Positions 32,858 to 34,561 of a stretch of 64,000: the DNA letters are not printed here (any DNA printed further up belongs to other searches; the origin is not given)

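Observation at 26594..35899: PUL-1 duplicates the PUL-2 functional module with a different SusC/SusD lineage and a divergent GHL10-like subfamily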

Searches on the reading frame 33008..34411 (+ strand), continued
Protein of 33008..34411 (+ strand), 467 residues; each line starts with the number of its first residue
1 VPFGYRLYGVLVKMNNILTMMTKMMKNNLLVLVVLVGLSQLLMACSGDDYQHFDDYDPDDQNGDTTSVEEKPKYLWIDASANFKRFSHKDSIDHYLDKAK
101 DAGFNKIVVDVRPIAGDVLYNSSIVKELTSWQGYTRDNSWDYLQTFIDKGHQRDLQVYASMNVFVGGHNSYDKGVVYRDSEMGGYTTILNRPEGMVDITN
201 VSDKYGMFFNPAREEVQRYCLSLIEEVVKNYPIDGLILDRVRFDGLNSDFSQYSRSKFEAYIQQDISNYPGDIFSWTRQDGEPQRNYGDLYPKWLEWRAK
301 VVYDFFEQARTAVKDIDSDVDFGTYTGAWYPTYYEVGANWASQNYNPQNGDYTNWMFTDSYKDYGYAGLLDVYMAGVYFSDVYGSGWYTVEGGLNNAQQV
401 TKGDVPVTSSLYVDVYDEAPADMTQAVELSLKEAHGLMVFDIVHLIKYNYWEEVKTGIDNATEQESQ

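Call 51: search_protein_families(library=pfam, proteins=[L018:17794-18564:-, L026:15076-15714:-, L047:16677-18077:+, L032:368-1510:+, L060:8220-9134:+, L006:12661-13530:+, L064:11329-13323:+, L005:17342-19648:+, L007:8260-9408:-, L018:18928-20382:+], max_evalue=0.001)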
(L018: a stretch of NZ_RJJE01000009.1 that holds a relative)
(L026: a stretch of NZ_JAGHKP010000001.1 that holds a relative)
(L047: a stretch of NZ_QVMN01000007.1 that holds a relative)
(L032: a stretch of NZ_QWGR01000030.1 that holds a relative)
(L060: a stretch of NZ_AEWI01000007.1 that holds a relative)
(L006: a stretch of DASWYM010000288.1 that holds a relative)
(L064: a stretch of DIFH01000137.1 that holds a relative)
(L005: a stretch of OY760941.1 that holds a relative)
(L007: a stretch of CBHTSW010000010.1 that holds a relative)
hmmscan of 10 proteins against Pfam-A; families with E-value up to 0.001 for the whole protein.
L018:17794-18564:- (256 aa): 0 families

L026:15076-15714:- (212 aa): 0 families

L047:16677-18077:+ (466 aa): 2 families
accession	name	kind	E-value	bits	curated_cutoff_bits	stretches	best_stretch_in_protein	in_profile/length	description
PF00083.30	Sugar_tr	-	3.6e-109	366.1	22.3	1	14-464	2-452/452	Sugar (and other) transporter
PF07690.21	MFS_1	-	8.4e-43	147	33.4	2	18-373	2-310/347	Major Facilitator Superfamily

L032:368-1510:+ (380 aa): 1 family
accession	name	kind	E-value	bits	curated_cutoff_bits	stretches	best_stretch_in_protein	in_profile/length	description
PF16147.10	DUF4855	-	9.1e-93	311.3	27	1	58-365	1-311/313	Domain of unknown function (DUF4855)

L060:8220-9134:+ (304 aa): 0 families

L006:12661-13530:+ (289 aa): 5 families
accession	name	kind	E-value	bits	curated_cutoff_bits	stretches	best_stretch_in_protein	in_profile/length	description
PF20434.5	BD-FAE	-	5.3e-16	59.2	26.8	1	46-155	4-105/215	BD-FAE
PF07859.19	Abhydrolase_3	-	2e-09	37.9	25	1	57-158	1-89/210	alpha/beta hydrolase fold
PF12146.15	Hydrolase_4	-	7.7e-07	29.1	27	0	173-221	170-218/239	Serine aminopeptidase, S33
PF02230.22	Abhydrolase_2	-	3.1e-05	24.4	23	1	113-213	78-175/217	Phospholipase/Carboxylesterase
PF00326.27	Peptidase_S9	-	0.00071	19.6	22.6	0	193-274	143-208/213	Prolyl oligopeptidase family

L064:11329-13323:+ (664 aa): 6 families
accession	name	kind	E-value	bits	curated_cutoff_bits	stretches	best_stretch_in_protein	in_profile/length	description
PF13472.12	Lipase_GDSL_2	-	1.7e-54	185.4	32.9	2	287-448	1-178/178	GDSL-like Lipase/Acylhydrolase family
PF03009.23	GDPD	-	9.1e-29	101.7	23.6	1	30-252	1-243/244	Glycerophosphoryl diester phosphodiesterase family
PF00657.28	Lipase_GDSL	-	2.2e-16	61.1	23.6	2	491-656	2-206/208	GDSL-like Lipase/Acylhydrolase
PF17182.10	OSK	-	2.6e-06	27.3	27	1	312-429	52-161/202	OSK domain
PF13653.12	GDPD_2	-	4.4e-05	24.3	27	1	225-252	4-30/30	Glycerophosphoryl diester phosphodiesterase family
PF04311.20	DUF459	-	7.6e-05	22.6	27.2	0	606-658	131-194/197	Protein of unknown function (DUF459)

L005:17342-19648:+ (768 aa): 5 families
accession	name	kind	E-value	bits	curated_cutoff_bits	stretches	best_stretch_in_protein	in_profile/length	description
PF00728.28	Glyco_hydro_20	-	6.2e-120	401.2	22.3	1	155-505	1-347/348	Glycosyl hydrolase family 20, catalytic domain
PF02838.20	Glyco_hydro_20b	-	1.5e-13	52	26.1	1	26-151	3-123/124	Glycosyl hydrolase family 20, domain 2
PF13290.12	CHB_HEX_C_1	-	6.4e-13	48.9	22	1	546-602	5-62/67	Chitobiase/beta-hexosaminidase C-terminal domain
PF13287.12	Fn3_assoc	-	3.2e-10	40.4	23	1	553-607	1-57/59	Fn3 associated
PF22633.2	F5_F8_type_C_2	-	0.00013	23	27.8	0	642-739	7-91/91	NedA-like, galactose-binding domain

L007:8260-9408:- (382 aa): 0 families

L018:18928-20382:+ (484 aa): 1 family
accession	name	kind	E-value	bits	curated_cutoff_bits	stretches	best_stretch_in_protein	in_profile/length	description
PF02554.20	CstA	-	5.8e-64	217.2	27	3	4-149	6-153/560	Carbon starvation protein CstA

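Call 55: search_protein_families(library=pfam, proteins=[L077:4669-5667:+, L077:5721-7124:+, L077:7147-8580:+, L077:8549-11242:+, L077:13351-14421:-, L077:14427-15593:-, L077:15676-18006:-, L077:18014-19417:-, L077:19449-20333:-, L077:20376-21131:-], max_evalue=0.001)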
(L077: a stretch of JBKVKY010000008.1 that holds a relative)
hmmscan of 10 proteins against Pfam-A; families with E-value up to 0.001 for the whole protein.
L077:4669-5667:+ (332 aa): 1 family
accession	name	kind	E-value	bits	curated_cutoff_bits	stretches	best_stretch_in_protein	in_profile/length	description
PF09992.14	NAGPA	-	8.8e-28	98.1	25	1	117-329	4-166/169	Phosphodiester glycosidase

L077:5721-7124:+ (467 aa): 3 families
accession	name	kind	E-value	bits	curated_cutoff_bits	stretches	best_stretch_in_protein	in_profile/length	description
PF16373.10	DUF4985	-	4.3e-33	114.6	39.3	1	348-455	5-113/114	Domain of unknown function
PF02638.21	GHL10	-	1.4e-12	47.8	27.9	1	52-335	3-247/311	Glycosyl hydrolase-like 10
PF13200.12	DUF4015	-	1.3e-05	24.9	27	1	66-320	9-195/313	Putative glycosyl hydrolase domain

L077:7147-8580:+ (477 aa): 3 families
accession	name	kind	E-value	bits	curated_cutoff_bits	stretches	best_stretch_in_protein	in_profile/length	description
PF16370.11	MetallophosC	-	1.6e-49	168.7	29.7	1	324-470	1-168/168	C terminal of Calcineurin-like phosphoesterase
PF16371.11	MetallophosN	-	8.6e-27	93.6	35.6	1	29-104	1-77/77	N terminal of Calcineurin-like phosphoesterase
PF00149.33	Metallophos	-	1.1e-08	36.2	21.5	1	151-311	30-189/191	Calcineurin-like phosphoesterase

L077:8549-11242:+ (897 aa): 4 families
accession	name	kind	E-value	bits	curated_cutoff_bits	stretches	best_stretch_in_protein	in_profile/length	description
PF16373.10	DUF4985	-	4.6e-32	111.3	39.3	1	766-889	2-114/114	Domain of unknown function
PF02638.21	GHL10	-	4.6e-21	75.7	27.9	1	503-742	15-228/311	Glycosyl hydrolase-like 10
PF03629.24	SASA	-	6e-19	69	24.8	1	119-372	3-222/226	Carbohydrate esterase, sialic acid-specific acetylesterase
PF14871.12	GHL6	-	4.4e-09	37.1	35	1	512-655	5-131/132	Hypothetical glycosyl hydrolase 6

L077:13351-14421:- (356 aa): 3 families
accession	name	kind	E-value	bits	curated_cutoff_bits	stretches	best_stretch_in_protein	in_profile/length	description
PF14606.12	Lipase_GDSL_3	-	3e-72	243.1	27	1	175-352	1-178/178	GDSL-like Lipase/Acylhydrolase family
PF14607.12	GxDLY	-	3.2e-48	163.7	27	1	22-164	2-146/146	N-terminus of Esterase_SGNH_hydro-type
PF13472.12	Lipase_GDSL_2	-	4.2e-07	31.1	32.9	1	180-340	1-176/178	GDSL-like Lipase/Acylhydrolase family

L077:14427-15593:- (388 aa): 2 families
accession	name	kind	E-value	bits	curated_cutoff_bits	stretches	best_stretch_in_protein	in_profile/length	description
PF02638.21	GHL10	-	1.5e-46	159.4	27.9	1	22-308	2-272/311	Glycosyl hydrolase-like 10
PF14871.12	GHL6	-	1e-06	29.4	35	1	63-193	24-128/132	Hypothetical glycosyl hydrolase 6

L077:15676-18006:- (776 aa): 2 families
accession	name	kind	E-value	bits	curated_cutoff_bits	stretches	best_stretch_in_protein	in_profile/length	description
PF09992.14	NAGPA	-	9.9e-31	107.7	25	1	552-774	3-167/169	Phosphodiester glycosidase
PF03629.24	SASA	-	1.7e-18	67.5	24.8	1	109-361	3-222/226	Carbohydrate esterase, sialic acid-specific acetylesterase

L077:18014-19417:- (467 aa): 1 family
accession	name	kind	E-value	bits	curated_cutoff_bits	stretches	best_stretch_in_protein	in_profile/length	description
PF16401.11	DUF5009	-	4.6e-78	262.6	25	1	4-264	1-260/260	Domain of unknown function (DUF5009)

L077:19449-20333:- (294 aa): 0 families

L077:20376-21131:- (251 aa): 0 families

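Call 68: find_encoding_contigs(protein=P0002, flank=10000, max_places=1)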
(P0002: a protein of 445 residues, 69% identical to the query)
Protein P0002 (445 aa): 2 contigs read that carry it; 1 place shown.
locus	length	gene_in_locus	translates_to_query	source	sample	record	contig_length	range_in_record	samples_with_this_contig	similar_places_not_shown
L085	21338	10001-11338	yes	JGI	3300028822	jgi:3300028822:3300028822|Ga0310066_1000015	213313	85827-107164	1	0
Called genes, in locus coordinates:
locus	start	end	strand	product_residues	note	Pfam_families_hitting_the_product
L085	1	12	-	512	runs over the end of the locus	PF03577:Peptidase_C69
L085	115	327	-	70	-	-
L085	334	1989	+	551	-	-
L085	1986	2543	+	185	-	PF07221:GlcNAc_2-epim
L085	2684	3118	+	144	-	-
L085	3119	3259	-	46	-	-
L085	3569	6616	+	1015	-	PF13620:CarboxypepD_reg, PF13715:CarbopepD_reg_2, PF07715:Plug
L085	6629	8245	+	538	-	PF14322:SusD-like_3, PF07980:SusD_RagB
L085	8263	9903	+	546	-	PF16410:DUF5018, PF22243:DUF5018-rel (faint)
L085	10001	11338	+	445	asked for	PF02638:GHL10, PF13200:DUF4015, PF14871:GHL6 (weak), PF16373:DUF4985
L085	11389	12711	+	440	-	PF02638:GHL10, PF16373:DUF4985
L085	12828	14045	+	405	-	PF00480:ROK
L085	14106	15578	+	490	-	PF16401:DUF5009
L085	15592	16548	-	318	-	PF00480:ROK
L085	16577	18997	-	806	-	PF01182:Glucosamine_iso (faint)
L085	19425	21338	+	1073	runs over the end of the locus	PF13620:CarboxypepD_reg, PF13715:CarbopepD_reg_2, PF07715:Plug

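Call 75: search_solved_structures(query=L006:10470-11438:+, max_evalue=1, show_alignments=1)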
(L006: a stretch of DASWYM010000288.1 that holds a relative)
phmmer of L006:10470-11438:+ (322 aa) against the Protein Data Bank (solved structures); distinct sequences matched with E-value up to 1: 2.
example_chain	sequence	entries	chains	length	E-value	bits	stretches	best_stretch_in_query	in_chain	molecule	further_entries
4h41_A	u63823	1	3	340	5.9e-159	531.9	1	12-319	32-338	putative alpha-L-fucosidase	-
4b0f_A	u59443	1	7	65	0.86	12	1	242-289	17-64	C4B-BINDING PROTEIN ALPHA CHAIN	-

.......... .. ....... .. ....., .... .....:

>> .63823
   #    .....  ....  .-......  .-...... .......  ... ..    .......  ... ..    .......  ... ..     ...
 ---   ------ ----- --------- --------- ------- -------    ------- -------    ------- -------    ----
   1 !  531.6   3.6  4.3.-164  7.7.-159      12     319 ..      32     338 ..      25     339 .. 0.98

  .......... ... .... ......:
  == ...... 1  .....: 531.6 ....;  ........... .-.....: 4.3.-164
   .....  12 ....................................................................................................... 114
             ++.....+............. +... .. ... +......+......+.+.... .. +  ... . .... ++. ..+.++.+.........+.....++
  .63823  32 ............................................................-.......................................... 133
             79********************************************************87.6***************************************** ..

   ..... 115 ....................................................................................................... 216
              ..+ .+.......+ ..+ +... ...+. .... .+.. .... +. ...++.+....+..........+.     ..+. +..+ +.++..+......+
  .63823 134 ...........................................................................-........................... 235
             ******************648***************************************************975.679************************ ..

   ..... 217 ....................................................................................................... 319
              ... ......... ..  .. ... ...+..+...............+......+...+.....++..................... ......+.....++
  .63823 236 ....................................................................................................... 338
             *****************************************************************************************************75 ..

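Call 76: search_protein_representatives(alignment_id=A1)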
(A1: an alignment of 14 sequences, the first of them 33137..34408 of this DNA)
Query: 14 sequences, 443 profile positions. Proteins with E-value up to 0.001 (for the whole library): 4832; up to 1e-10: 1247; up to 1e-30: 356. The best 150 are listed.
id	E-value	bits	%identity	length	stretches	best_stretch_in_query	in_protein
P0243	0.0e+00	1179.3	-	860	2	28-439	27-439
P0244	1.1e-190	650.5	-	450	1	32-438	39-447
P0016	7.8e-170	581.8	-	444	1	4-441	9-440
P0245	4.3e-168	576.0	-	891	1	29-441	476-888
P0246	6.0e-163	559.1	-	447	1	19-439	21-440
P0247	3.1e-155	533.6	-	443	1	29-437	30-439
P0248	5.8e-155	532.7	-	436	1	25-438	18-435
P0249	5.5e-152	522.9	-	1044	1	30-438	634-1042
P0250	7.3e-152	522.5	-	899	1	21-437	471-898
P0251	3.1e-150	517.1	-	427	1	29-438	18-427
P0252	1.4e-137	475.5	-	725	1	6-440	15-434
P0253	4.4e-134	463.9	-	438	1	24-438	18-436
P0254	2.6e-128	444.9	-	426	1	8-437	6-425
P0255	3.2e-126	438.0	-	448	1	9-441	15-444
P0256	8.3e-126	436.6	-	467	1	28-438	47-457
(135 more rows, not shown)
